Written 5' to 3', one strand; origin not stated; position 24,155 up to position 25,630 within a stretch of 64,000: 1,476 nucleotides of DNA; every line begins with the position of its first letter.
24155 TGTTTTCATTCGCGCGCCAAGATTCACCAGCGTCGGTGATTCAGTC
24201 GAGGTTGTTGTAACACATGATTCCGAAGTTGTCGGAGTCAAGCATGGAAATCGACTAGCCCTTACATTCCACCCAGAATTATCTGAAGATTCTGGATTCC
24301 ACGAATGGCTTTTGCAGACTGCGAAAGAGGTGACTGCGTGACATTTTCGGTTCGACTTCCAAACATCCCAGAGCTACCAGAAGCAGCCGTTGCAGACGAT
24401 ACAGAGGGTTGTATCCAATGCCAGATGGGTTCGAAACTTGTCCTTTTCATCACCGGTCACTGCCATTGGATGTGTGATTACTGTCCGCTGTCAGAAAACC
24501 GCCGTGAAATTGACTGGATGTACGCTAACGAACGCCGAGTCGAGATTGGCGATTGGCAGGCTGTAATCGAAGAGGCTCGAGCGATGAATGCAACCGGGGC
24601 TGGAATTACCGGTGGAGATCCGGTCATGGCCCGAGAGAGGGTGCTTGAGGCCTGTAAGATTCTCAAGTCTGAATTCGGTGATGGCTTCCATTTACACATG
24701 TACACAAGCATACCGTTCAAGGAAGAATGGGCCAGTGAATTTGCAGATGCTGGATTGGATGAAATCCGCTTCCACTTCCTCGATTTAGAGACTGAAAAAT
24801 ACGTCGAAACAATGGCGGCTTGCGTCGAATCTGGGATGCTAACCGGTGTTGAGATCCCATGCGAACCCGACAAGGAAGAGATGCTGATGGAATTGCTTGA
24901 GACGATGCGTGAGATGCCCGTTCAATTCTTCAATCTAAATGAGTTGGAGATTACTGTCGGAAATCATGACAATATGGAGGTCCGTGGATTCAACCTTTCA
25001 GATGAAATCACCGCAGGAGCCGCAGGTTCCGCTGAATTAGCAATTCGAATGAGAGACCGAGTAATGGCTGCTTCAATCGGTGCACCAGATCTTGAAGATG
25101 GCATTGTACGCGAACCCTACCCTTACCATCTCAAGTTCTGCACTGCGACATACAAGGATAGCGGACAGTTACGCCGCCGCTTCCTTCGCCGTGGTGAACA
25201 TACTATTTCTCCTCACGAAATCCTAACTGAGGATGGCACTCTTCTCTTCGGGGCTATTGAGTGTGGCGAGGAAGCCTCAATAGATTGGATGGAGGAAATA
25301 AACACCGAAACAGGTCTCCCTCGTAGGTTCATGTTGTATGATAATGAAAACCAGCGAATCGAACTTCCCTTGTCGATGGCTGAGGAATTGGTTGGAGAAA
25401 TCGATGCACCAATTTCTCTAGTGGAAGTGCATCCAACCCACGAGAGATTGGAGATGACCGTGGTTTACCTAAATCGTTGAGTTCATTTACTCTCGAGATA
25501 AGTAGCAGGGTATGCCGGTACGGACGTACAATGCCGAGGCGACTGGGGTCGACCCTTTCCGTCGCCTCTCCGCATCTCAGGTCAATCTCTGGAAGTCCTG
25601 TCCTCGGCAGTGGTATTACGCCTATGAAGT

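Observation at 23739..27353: pdxT, with no adjacent pdxS, is coupled to a radical SAM enzyme and a Cas4-like nuclease in one apparent operon ending at tRNA-Ser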

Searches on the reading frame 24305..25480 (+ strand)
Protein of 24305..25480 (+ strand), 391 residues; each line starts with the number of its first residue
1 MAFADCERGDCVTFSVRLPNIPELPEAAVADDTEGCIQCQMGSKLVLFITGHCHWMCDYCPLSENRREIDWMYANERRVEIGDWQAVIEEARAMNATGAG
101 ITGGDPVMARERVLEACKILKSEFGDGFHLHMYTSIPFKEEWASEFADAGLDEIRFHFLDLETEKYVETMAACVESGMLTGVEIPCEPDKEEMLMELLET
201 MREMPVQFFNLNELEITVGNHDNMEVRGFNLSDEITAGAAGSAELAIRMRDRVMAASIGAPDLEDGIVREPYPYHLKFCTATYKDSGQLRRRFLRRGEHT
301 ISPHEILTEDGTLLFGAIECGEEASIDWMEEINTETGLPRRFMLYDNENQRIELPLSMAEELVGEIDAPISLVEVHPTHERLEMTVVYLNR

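Call 4: search_protein_families(library=pfam, proteins=[window:24305-25480:+], max_evalue=0.01)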
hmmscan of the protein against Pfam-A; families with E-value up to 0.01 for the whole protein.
window:24305-25480:+ (391 aa): 2 families
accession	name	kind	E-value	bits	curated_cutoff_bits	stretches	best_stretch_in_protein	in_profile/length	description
PF04055.27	Radical_SAM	-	9.8e-10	39.3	29.5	1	49-161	3-112/166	Radical SAM superfamily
PF13353.11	Fer4_12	-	0.00095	19.9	22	1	42-140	5-96/137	4Fe-4S single cluster domain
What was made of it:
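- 24338..25480 (+): Radical SAM enzyme of the uncharacterised archaeal PF04055 + DUF8061 (PF26257) family (380 aa). Its GTG start overlaps the pdxT stop as GTGA. PF04055 39 bits (call 4).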

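Call 5: search_protein_families(library=ncbifam, proteins=[window:24305-25480:+], max_evalue=0.01)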
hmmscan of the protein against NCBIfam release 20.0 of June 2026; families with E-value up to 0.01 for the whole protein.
window:24305-25480:+ (391 aa): 9 families
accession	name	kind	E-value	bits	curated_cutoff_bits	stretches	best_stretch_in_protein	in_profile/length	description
TIGR02109.1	PQQ_syn_pqqE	equivalog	2.9e-06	26.4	381.35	1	45-164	9-119/358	pyrroloquinoline quinone biosynthesis protein PqqE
TIGR02668.1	moaA_archaeal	equivalog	2.6e-05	23.4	325.25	1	45-182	12-140/303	GTP 3',8-cyclase MoaA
TIGR03977.1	rSAM_pair_HxsC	equivalog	3.1e-05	23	267.9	1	46-125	28-98/292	His-Xaa-Ser system radical SAM maturase HxsC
NF001199.0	PRK00164.2-1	equivalog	9.9e-05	21.6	231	1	45-183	14-143/308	GTP 3',8-cyclase MoaA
NF049973.1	radical_Rv1681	equivalog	0.00033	19.7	380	1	39-111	68-134/326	Rv1681 family radical SAM protein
TIGR02666.1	moaA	equivalog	0.00033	19.7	284.05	1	45-161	12-125/336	GTP 3',8-cyclase MoaA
TIGR02493.1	PFLA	equivalog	0.00081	18.8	231.75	1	42-141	15-107/235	pyruvate formate-lyase-activating protein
NF050035.1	rSAM_WgK_link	exception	0.004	16.2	650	1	47-117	13-77/367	radical SAM/SPASM peptide maturase WgkB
TIGR03821.1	EFP_modif_epmB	equivalog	0.0046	16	369.3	1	42-117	95-164/321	EF-P beta-lysylation protein EpmB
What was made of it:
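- On Pyruvate formate-lyase activating enzyme (PflA, TIGR02493): 18.8 bits against a cut-off of 231.75 (call 5).
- Checked: TIGR02493 scores 18.8 bits against a cut-off of 231.75 (call 5).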

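Call 8: find_homologous_proteins(query=window:24338-25480:+)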
Query window:24338-25480:+ (380 aa): 2291 proteins with E <= 0.001 among 8000 candidates; the best 120 are listed.
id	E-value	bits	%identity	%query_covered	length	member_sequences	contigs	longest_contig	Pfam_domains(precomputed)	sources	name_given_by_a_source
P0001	3.5e-253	857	98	100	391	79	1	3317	PF26257.1,PF04055.28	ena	-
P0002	3.3e-238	808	92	100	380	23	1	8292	PF26257.1,PF04055.28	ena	-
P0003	4.3e-237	804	91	100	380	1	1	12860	PF26257.1,PF04055.28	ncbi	ncbi:MAG: radical SAM protein [Candidatus Thalassarchaeaceae archaeon]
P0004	9.5e-237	803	91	100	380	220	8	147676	PF26257.1,PF04055.28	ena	-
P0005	1.1e-236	803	90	100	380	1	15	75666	PF26257.1,PF04055.28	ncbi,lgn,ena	ncbi:MAG: radical SAM protein [Candidatus Thalassarchaeaceae archaeon]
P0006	1.3e-236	803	90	100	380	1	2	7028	PF26257.1,PF04055.28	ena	-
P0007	1.5e-236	803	90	100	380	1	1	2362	PF26257.1,PF04055.28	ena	-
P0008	1.6e-236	802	91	100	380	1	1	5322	PF26257.1,PF04055.28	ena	-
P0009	1.6e-236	802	91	100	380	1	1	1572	PF26257.1,PF04055.28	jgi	-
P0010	1.7e-236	802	91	100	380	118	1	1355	PF26257.1,PF04055.28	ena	-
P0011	2.2e-236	802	90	100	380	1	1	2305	PF26257.1,PF04055.28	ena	-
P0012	2.7e-236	802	90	100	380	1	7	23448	PF26257.1,PF04055.28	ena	-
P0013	2.9e-236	802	90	100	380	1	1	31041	PF26257.1,PF04055.28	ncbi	-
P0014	3.1e-236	802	90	100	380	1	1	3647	PF26257.1,PF04055.28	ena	-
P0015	3.4e-236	801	90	100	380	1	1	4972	PF26257.1,PF04055.28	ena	-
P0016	3.4e-236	801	89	100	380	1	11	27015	PF26257.1,PF04055.28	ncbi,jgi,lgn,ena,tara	tara:strand:- start:154 stop:1296 length:1143 start_codon:yes stop_codon:yes gene_type:complete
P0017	3.9e-236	801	90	100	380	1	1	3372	PF26257.1,PF04055.28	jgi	-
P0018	4.3e-236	801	89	100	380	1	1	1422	PF26257.1,PF04055.28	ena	-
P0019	4.5e-236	801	90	100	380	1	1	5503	PF26257.1,PF04055.28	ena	-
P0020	4.8e-236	801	90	100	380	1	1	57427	PF26257.1,PF04055.28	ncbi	-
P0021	5.0e-236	801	90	100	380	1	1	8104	PF26257.1,PF04055.28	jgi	jgi:pyruvate formate-lyase activating enzyme-like uncharacterized protein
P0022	5.4e-236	801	89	100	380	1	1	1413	PF26257.1,PF04055.28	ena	-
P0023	5.8e-236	801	90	100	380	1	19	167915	PF26257.1,PF04055.28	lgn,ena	-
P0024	5.9e-236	801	89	100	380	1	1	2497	PF26257.1,PF04055.28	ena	-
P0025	6.5e-236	800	90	100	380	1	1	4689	PF26257.1,PF04055.28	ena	-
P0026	7.3e-236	800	90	100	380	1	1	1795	PF26257.1,PF04055.28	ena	-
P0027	7.4e-236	800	90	100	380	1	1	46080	PF26257.1,PF04055.28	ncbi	-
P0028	8.4e-236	800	90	100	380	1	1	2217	PF26257.1,PF04055.28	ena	-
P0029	9.1e-236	800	90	100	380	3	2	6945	PF26257.1,PF04055.28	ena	-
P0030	9.3e-236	800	89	100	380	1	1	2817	PF26257.1,PF04055.28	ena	-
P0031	1.0e-235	800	90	100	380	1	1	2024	PF26257.1,PF04055.28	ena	-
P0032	1.0e-235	800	90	100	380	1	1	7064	PF26257.1,PF04055.28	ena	-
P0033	1.1e-235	800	89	100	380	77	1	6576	PF26257.1,PF04055.28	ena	-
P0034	1.3e-235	799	90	100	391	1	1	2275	PF26257.1,PF04055.28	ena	-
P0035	1.3e-235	799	90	100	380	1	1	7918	PF26257.1,PF04055.28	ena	-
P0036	1.5e-235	799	90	100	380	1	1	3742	PF26257.1,PF04055.28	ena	-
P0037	1.5e-235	799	90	100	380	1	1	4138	PF26257.1,PF04055.28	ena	-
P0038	1.5e-235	799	89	100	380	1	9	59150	PF26257.1,PF04055.28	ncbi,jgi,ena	-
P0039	1.6e-235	799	90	100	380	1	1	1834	PF26257.1,PF04055.28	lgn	-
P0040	1.6e-235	799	90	100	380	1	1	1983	PF26257.1,PF04055.28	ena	-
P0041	1.6e-235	799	89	100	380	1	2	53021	PF26257.1,PF04055.28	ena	-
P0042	1.7e-235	799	90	100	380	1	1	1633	PF26257.1,PF04055.28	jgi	jgi:pyruvate formate-lyase activating enzyme-like uncharacterized protein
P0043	1.8e-235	799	90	100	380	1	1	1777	PF26257.1,PF04055.28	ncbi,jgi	-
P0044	2.1e-235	799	89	100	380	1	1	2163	PF26257.1,PF04055.28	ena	-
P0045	2.5e-235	799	90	100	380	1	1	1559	PF26257.1,PF04055.28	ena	-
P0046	3.4e-235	798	89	100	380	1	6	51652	PF26257.1,PF04055.28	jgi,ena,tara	tara:strand:+ start:1108 stop:2250 length:1143 start_codon:yes stop_codon:yes gene_type:complete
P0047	3.6e-235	798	90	100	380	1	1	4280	PF26257.1,PF04055.28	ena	-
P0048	3.7e-235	798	90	100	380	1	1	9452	PF26257.1,PF04055.28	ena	-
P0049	3.9e-235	798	89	100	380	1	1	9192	PF26257.1,PF04055.28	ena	-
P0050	4.2e-235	798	89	100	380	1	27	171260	PF26257.1,PF04055.28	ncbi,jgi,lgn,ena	jgi:pyruvate formate-lyase activating enzyme-like uncharacterized protein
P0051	4.6e-235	798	90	100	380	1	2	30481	PF26257.1,PF04055.28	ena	-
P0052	4.8e-235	798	89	100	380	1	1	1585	PF26257.1,PF04055.28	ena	-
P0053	5.0e-235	798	89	100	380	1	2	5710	PF26257.1,PF04055.28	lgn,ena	-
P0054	5.1e-235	798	89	100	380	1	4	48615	PF26257.1,PF04055.28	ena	-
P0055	5.1e-235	798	90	100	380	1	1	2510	PF26257.1,PF04055.28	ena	-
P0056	5.6e-235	797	90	100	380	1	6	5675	PF26257.1,PF04055.28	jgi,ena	-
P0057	6.4e-235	797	89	100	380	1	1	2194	PF26257.1,PF04055.28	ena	-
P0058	6.8e-235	797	89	100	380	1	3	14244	PF26257.1,PF04055.28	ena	-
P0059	7.2e-235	797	89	100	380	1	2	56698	PF26257.1,PF04055.28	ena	-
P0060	7.5e-235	797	89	100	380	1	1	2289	PF26257.1,PF04055.28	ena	-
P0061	8.4e-235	797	89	100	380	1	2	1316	PF26257.1,PF04055.28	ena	-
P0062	8.6e-235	797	89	100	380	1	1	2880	PF26257.1,PF04055.28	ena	-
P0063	9.6e-235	797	89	100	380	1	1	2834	PF26257.1,PF04055.28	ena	-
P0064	1.0e-234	797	90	100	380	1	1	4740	PF26257.1,PF04055.28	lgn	-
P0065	1.1e-234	796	89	100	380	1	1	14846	PF26257.1,PF04055.28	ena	-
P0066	1.1e-234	796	89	100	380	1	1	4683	PF26257.1,PF04055.28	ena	-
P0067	1.1e-234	796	89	100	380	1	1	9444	PF26257.1,PF04055.28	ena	-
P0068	1.2e-234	796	89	100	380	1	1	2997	PF26257.1,PF04055.28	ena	-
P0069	1.2e-234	796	89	100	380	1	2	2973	PF26257.1,PF04055.28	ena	-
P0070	1.3e-234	796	89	100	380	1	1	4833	PF26257.1,PF04055.28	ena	-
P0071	1.3e-234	796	89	100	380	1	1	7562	PF26257.1,PF04055.28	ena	-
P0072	1.4e-234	796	89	100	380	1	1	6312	PF26257.1,PF04055.28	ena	-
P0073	1.7e-234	796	89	100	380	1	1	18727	PF26257.1,PF04055.28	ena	-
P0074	1.7e-234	796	89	100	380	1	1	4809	PF26257.1,PF04055.28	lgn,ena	-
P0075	1.7e-234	796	89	100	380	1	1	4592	PF26257.1,PF04055.28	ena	-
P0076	1.8e-234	796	89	100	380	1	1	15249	PF26257.1,PF04055.28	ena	-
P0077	1.8e-234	796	89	100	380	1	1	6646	PF26257.1,PF04055.28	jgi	-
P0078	1.9e-234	796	90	100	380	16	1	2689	PF26257.1,PF04055.28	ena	-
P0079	1.9e-234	796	89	100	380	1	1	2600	PF26257.1,PF04055.28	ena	-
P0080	2.1e-234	796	89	100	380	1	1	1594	PF26257.1,PF04055.28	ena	-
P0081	2.1e-234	795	89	100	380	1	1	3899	PF26257.1,PF04055.28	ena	-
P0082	2.1e-234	795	90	100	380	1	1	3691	PF26257.1,PF04055.28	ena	-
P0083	2.3e-234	795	89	100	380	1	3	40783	PF26257.1,PF04055.28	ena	-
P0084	2.5e-234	795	89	100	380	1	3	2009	PF26257.1,PF04055.28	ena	-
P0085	2.5e-234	795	89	100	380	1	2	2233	PF26257.1,PF04055.28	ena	-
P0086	2.6e-234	795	90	100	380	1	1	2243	PF26257.1,PF04055.28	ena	-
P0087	2.7e-234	795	90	100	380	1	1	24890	PF26257.1,PF04055.28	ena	-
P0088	2.7e-234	795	89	100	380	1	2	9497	PF26257.1,PF04055.28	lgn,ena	-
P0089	2.8e-234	795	89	100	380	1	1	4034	PF26257.1,PF04055.28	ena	-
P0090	3.0e-234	795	89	100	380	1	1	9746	PF26257.1,PF04055.28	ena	-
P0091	3.1e-234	795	88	100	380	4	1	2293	PF26257.1,PF04055.28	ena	-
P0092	3.5e-234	795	89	100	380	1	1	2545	PF26257.1,PF04055.28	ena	-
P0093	3.8e-234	795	89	100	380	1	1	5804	PF26257.1,PF04055.28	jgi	-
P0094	4.0e-234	795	89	100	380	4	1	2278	PF26257.1,PF04055.28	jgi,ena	jgi:hypothetical protein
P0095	4.2e-234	795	89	100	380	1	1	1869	PF26257.1,PF04055.28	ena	-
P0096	4.7e-234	794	88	100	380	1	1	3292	PF26257.1,PF04055.28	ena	-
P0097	5.1e-234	794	89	100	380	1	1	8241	PF26257.1,PF04055.28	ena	-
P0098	5.3e-234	794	89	100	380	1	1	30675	PF26257.1,PF04055.28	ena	-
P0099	5.4e-234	794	89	100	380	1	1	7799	PF26257.1,PF04055.28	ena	-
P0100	5.6e-234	794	88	100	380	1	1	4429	PF26257.1,PF04055.28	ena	-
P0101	5.8e-234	794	89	100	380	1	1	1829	PF26257.1,PF04055.28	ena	-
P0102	6.3e-234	794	89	100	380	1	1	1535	PF26257.1,PF04055.28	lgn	-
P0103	6.4e-234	794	89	100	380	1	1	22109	PF26257.1,PF04055.28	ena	-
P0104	7.6e-234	794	89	100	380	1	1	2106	PF26257.1,PF04055.28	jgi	-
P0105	8.6e-234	793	89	100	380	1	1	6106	PF26257.1,PF04055.28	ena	-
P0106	8.7e-234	793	89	100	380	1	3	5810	PF26257.1,PF04055.28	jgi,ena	-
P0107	9.2e-234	793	89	100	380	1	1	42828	PF26257.1,PF04055.28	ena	-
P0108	1.1e-233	793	88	100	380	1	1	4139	PF26257.1,PF04055.28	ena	-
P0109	1.1e-233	793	89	100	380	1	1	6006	PF26257.1,PF04055.28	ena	-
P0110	1.2e-233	793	89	100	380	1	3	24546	PF26257.1,PF04055.28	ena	-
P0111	1.2e-233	793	89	100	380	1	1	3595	PF26257.1,PF04055.28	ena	-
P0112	1.4e-233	793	89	100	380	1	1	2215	PF26257.1,PF04055.28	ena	-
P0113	1.6e-233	793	89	100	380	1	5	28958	PF26257.1,PF04055.28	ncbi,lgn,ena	-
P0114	1.7e-233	793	89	100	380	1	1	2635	PF26257.1,PF04055.28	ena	-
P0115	1.9e-233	792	89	100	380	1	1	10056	PF26257.1,PF04055.28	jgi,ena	-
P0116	2.1e-233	792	89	100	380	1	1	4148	PF26257.1,PF04055.28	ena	-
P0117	2.2e-233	792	89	100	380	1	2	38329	PF26257.1,PF04055.28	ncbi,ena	-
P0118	2.4e-233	792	89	100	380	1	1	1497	PF26257.1,PF04055.28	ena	-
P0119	2.5e-233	792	89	100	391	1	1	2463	PF26257.1,PF04055.28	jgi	-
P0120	3.1e-233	792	89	100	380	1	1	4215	PF26257.1,PF04055.28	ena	-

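Call 10: find_encoding_contigs(protein=P0050, flank=10000, max_places=6)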
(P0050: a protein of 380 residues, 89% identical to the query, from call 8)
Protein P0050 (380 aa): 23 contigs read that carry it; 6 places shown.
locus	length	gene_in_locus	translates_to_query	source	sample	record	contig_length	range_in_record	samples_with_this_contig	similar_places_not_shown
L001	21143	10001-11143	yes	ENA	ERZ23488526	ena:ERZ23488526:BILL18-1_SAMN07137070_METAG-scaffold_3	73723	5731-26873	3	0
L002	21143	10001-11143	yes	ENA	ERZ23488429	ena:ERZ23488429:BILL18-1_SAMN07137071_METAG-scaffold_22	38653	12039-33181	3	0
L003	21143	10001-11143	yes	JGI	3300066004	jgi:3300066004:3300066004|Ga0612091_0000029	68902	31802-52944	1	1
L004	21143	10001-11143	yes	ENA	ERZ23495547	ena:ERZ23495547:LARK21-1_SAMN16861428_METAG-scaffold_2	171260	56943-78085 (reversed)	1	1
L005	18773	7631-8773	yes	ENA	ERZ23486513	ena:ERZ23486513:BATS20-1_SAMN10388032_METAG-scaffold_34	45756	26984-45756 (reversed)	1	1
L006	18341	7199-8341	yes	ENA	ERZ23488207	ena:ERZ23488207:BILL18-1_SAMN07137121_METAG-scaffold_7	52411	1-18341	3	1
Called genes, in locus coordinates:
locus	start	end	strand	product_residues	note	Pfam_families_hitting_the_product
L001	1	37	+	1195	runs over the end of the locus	PF00528:BPD_transp_1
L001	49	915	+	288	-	PF02463:SMC_N (faint), PF00005:ABC_tran, PF13304:AAA_21 (faint)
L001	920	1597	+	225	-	PF01895:PhoU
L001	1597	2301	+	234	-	PF02223:Thymidylate_kin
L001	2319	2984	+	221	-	PF02223:Thymidylate_kin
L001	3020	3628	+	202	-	PF01928:CYTH (weak)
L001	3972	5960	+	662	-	PF23657:DUF7151, PF01391:Collagen, PF22494:choice_anch_I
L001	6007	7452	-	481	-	-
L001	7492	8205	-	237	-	PF01791:DeoC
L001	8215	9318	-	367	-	PF00266:Aminotran_5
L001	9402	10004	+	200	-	PF01174:SNO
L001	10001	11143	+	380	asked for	PF04055:Radical_SAM, PF26257:DUF8061 (weak)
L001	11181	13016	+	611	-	PF12705:PDDEXK_1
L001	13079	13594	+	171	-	-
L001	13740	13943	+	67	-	-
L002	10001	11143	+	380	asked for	PF04055:Radical_SAM, PF26257:DUF8061 (weak)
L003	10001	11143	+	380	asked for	PF04055:Radical_SAM, PF26257:DUF8061 (weak)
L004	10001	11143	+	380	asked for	PF04055:Radical_SAM, PF26257:DUF8061 (weak)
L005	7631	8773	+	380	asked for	PF04055:Radical_SAM, PF26257:DUF8061 (weak)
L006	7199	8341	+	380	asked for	PF04055:Radical_SAM, PF26257:DUF8061 (weak)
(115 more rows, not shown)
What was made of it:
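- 24338..25480 (+): Homologues are mostly 380 aa and carry PF26257 + PF04055 (calls 8, 10).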

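Call 11: search_solved_structures(query=window:24338-25480:+, max_evalue=1)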
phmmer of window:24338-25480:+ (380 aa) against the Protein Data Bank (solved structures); distinct sequences matched with E-value up to 1: 4.
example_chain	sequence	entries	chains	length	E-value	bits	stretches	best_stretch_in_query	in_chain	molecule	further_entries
2fb2_A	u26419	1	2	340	0.024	16.9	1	34-143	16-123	Molybdenum cofactor biosynthesis protein A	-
1tv7_A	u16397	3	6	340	0.048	15.9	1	34-143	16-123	Molybdenum cofactor biosynthesis protein A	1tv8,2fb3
4nu7_A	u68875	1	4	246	0.49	12.6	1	110-150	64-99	Ribulose-phosphate 3-epimerase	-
1ud1_A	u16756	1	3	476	0.66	12.1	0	253-368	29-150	Glycinin G1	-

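Call 13: search_protein_families(library=pfam, proteins=[window:24338-25480:+], max_evalue=10)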
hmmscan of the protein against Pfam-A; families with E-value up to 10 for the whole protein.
window:24338-25480:+ (380 aa): 3 families
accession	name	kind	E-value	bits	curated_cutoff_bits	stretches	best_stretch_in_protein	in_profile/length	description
PF04055.27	Radical_SAM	-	9e-10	39.4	29.5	1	38-150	3-112/166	Radical SAM superfamily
PF13353.11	Fer4_12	-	0.0009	20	22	1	31-129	5-96/137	4Fe-4S single cluster domain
PF17438.7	DUF5417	-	1.2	9.9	23.9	1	78-132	35-86/91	Family of unknown function (DUF5417)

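Call 21: search_protein_representatives(protein=window:24338-25480:+)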
Query: 380 residues. Proteins with E-value up to 0.001 (for the whole library): 1092; up to 1e-10: 672; up to 1e-30: 247. The best 150 are listed.
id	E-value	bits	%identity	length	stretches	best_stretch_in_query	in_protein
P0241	1.3e-175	600.3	69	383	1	1-379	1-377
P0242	4.2e-105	368.3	57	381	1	20-305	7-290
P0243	9.8e-71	255.2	47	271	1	100-379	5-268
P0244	3.5e-66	240.2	41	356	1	22-373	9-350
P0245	7.9e-66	239.0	60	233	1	4-188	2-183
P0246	1.1e-64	235.3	43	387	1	15-373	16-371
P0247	4.3e-64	233.3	63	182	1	17-184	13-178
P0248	7.7e-64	232.5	37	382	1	23-377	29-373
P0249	8.1e-64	232.4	40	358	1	21-376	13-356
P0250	1.4e-62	228.4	40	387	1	24-373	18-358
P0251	2.7e-62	227.4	48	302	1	61-379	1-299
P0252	4.1e-60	220.2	71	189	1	97-245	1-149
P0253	8.1e-60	219.2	37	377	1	24-377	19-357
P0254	1.0e-59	218.9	40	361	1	22-373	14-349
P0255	8.3e-59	215.9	39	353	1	22-374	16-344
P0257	1.6e-57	211.7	39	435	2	147-373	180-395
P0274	3.1e-52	194.3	71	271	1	36-154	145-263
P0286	4.8e-51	190.4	42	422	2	23-313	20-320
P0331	7.0e-44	166.8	37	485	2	22-147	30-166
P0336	1.1e-43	166.1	38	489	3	135-329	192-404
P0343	3.8e-43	164.4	45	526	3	71-146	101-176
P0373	7.7e-41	156.8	39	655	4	71-146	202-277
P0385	7.4e-40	153.5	36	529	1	22-328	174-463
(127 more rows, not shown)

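Call 23: find_related_loci(query=A1, collection=genome_contigs, flank=8000)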
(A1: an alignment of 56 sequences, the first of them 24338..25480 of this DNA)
Query A1 (380 aa) in genome_contigs; peptide patterns used: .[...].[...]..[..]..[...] (x = any residue, [..] = any of these).
600 stretches matched a pattern (row limit reached: there are more); 581 encode a relative of the query (tblastn E <= 1e-3); the best 80 are kept; 80 distinct loci.
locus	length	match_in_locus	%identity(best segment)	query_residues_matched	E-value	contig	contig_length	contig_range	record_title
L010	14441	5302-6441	90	1-380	0e+0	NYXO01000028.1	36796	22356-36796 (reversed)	MAG: Methanobacteriota archaeon isolate ARS96 8157, whole genome shotgun sequence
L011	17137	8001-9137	84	1-379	0e+0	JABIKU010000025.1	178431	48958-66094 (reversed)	MAG: Methanobacteriota archaeon isolate SI054_bin56 k141_731404, whole genome shotgun sequence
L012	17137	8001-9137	84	1-379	0e+0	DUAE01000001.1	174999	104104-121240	MAG TPA_asm: Candidatus Poseidoniales archaeon isolate UWMA-0266 NODE_102_length_174999_cov_1.401481, whole genome shotg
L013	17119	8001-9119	74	9-379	0e+0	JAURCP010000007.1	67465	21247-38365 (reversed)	MAG: Thermoplasmatota archaeon isolate SFB_27D_50_5 NODE_7_length_67465_cov_9.593681, whole genome shotgun sequence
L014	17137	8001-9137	76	1-379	0e+0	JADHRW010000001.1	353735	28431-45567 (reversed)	MAG: Candidatus Thalassarchaeum sp. isolate BS30m-G33 BS307-30m-C3, whole genome shotgun sequence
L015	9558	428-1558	70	1-379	1e-180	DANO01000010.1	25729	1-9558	MAG TPA_asm: Euryarchaeota archaeon UBA171 UBA171_contig_5869, whole genome shotgun sequence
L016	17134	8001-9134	70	1-380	2e-179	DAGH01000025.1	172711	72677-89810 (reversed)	MAG TPA_asm: Euryarchaeota archaeon UBA182 UBA182_contig_2079, whole genome shotgun sequence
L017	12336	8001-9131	69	1-379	1e-178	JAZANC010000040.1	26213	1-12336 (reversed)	MAG: Thermoplasmatota archaeon isolate XB_MAG953 DB_MAG953_0040, whole genome shotgun sequence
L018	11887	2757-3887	68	1-379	2e-177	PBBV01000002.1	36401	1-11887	MAG: Methanobacteriota archaeon isolate SP42 42344, whole genome shotgun sequence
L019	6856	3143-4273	68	1-379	2e-175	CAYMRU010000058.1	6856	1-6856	MAG TPA_asm: uncultured Candidatus Poseidoniales archaeon isolate SRP077602_co11_569 genome assembly, contig: NODE_14854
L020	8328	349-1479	68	1-379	7e-175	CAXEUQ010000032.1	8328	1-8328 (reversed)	MAG TPA_asm: uncultured Candidatus Poseidoniales archaeon isolate ERR599032_concoct_73 genome assembly, contig: ERZ84053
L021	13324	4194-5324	68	1-379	4e-174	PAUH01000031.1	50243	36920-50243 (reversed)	MAG: Methanobacteriota archaeon isolate SAT1510 93688, whole genome shotgun sequence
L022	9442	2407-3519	72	7-379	3e-173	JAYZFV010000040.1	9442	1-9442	MAG: Thermoplasmatota archaeon isolate XB_MAG174 DB_MAG174_0040, whole genome shotgun sequence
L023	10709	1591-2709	69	5-379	1e-172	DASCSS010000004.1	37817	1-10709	MAG TPA_asm: Candidatus Thalassarchaeaceae archaeon isolate Ts_MAG_34 c_000000034694, whole genome shotgun sequence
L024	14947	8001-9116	71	7-380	4e-172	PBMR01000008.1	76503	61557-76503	MAG: Methanobacteriota archaeon isolate SP208 34250, whole genome shotgun sequence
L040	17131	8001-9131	61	1-379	3e-160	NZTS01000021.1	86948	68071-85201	MAG: Methanobacteriota archaeon isolate EAC106 21006, whole genome shotgun sequence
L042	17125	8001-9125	62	1-379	9e-158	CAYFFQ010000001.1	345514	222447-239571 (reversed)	MAG TPA_asm: uncultured Candidatus Poseidoniales archaeon isolate ERP019367_co1_102 genome assembly, contig: NODE_36_len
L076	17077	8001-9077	53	2-379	2e-127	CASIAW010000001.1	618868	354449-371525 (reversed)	MAG: Candidatus Poseidoniaceae archaeon isolate FRAM_WSC20_S26_SRF_bin_100_1 genome assembly, contig: FRAM_WSC20_S26_SW_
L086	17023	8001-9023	53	21-379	2e-118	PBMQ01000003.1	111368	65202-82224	MAG: Methanobacteriota archaeon isolate SP209 43066, whole genome shotgun sequence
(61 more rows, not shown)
